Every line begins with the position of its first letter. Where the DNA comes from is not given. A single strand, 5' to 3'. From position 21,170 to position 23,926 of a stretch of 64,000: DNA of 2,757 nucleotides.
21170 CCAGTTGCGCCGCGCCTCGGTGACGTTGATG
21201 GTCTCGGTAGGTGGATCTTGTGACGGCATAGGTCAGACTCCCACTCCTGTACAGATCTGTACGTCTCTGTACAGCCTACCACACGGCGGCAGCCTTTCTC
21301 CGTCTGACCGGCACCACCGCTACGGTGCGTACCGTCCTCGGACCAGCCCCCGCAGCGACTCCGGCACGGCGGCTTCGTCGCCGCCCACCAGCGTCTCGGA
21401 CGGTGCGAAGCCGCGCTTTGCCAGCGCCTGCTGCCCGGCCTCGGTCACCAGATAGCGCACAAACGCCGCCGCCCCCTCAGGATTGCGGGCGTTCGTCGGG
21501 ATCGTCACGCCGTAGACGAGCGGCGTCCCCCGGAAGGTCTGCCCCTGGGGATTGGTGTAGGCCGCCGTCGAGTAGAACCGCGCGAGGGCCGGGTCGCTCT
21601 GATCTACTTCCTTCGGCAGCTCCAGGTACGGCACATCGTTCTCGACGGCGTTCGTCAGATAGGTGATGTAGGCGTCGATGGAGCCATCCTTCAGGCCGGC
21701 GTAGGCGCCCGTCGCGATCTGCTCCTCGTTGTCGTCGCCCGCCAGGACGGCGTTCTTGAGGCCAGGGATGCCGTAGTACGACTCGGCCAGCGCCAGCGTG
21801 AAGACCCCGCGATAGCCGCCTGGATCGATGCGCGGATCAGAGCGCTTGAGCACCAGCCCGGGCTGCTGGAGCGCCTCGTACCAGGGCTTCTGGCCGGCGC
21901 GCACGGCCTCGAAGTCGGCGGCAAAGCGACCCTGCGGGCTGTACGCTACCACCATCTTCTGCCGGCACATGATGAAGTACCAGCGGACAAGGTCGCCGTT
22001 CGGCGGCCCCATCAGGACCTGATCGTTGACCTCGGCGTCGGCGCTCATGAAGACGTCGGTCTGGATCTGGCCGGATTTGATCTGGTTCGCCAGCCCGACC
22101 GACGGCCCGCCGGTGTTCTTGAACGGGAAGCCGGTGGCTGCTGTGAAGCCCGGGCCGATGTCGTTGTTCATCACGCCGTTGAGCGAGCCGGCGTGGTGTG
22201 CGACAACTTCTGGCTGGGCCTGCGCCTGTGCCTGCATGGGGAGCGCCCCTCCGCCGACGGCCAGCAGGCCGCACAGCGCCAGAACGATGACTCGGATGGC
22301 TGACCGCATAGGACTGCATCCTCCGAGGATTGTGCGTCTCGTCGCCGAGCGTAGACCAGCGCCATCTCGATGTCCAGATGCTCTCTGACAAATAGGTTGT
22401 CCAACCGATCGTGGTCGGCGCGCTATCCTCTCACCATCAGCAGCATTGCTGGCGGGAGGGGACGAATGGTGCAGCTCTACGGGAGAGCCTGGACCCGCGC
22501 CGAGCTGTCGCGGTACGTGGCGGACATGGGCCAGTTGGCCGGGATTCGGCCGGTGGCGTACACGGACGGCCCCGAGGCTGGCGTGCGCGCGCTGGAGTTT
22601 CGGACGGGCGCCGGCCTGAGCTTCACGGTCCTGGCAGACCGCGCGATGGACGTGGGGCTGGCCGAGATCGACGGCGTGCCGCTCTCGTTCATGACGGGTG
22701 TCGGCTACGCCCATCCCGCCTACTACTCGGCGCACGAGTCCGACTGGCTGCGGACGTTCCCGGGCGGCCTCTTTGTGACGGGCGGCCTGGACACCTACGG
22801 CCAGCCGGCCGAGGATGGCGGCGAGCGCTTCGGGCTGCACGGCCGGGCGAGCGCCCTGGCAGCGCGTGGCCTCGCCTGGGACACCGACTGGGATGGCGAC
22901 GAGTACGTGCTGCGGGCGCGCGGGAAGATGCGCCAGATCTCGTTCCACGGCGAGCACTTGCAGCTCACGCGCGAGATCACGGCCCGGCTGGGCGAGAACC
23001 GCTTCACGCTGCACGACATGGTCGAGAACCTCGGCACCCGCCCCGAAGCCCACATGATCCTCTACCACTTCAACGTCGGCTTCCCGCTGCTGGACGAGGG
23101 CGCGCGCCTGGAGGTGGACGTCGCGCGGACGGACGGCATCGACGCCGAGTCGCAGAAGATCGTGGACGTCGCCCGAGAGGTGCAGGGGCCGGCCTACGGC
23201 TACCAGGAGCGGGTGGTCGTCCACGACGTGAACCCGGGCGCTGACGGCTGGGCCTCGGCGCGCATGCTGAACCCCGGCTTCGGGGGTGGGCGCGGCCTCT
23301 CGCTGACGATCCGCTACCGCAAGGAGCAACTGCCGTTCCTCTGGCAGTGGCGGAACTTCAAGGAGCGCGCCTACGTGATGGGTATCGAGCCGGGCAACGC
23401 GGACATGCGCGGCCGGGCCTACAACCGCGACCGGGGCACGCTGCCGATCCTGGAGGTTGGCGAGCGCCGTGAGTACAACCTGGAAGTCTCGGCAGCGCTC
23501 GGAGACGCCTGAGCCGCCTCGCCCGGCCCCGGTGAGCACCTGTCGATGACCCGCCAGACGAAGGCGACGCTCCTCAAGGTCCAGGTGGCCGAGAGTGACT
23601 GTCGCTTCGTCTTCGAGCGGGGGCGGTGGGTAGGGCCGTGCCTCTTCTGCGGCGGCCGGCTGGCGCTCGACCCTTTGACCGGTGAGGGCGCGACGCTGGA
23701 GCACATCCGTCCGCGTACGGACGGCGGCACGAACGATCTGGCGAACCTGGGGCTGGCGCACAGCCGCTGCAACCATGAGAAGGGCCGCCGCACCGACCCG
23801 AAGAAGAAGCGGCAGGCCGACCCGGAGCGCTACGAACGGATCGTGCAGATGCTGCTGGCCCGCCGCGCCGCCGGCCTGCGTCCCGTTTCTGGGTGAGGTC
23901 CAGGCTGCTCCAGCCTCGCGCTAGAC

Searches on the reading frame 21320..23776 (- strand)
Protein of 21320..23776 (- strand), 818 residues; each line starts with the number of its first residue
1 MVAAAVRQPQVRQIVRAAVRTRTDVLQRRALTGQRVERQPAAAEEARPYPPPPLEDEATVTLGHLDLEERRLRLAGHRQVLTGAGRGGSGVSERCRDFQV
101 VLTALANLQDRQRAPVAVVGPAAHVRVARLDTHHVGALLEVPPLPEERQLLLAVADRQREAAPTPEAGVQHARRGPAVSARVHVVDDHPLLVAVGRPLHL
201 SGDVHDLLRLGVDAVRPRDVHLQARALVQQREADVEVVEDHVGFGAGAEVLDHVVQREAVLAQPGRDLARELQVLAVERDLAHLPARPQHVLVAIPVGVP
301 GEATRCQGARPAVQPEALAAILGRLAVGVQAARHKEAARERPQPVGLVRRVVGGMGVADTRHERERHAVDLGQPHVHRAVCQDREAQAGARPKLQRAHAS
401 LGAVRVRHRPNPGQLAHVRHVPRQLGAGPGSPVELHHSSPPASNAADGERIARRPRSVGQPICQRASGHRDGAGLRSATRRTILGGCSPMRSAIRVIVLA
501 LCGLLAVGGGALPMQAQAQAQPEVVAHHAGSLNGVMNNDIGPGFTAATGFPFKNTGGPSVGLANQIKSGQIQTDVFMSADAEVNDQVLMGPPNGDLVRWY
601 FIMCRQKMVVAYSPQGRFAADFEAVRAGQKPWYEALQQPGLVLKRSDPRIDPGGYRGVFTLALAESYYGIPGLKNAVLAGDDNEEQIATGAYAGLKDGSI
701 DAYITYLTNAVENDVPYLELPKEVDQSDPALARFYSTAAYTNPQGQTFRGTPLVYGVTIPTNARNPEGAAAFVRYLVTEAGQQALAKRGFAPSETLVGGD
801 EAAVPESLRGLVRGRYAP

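Call 38: search_protein_families(library=pfam, proteins=[window:21320-23776:-], max_evalue=0.0001)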
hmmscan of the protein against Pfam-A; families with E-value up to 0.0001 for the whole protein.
window:21320-23776:- (818 aa): 2 families
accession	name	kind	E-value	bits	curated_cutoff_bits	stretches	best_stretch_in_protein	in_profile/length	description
PF13531.11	SBP_bac_11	-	1.6e-28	100.4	25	1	529-790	6-226/227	Bacterial extracellular solute-binding protein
PF01547.30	SBP_bac_1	-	3.2e-06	27.8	26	1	540-783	14-307/307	Bacterial extracellular solute-binding protein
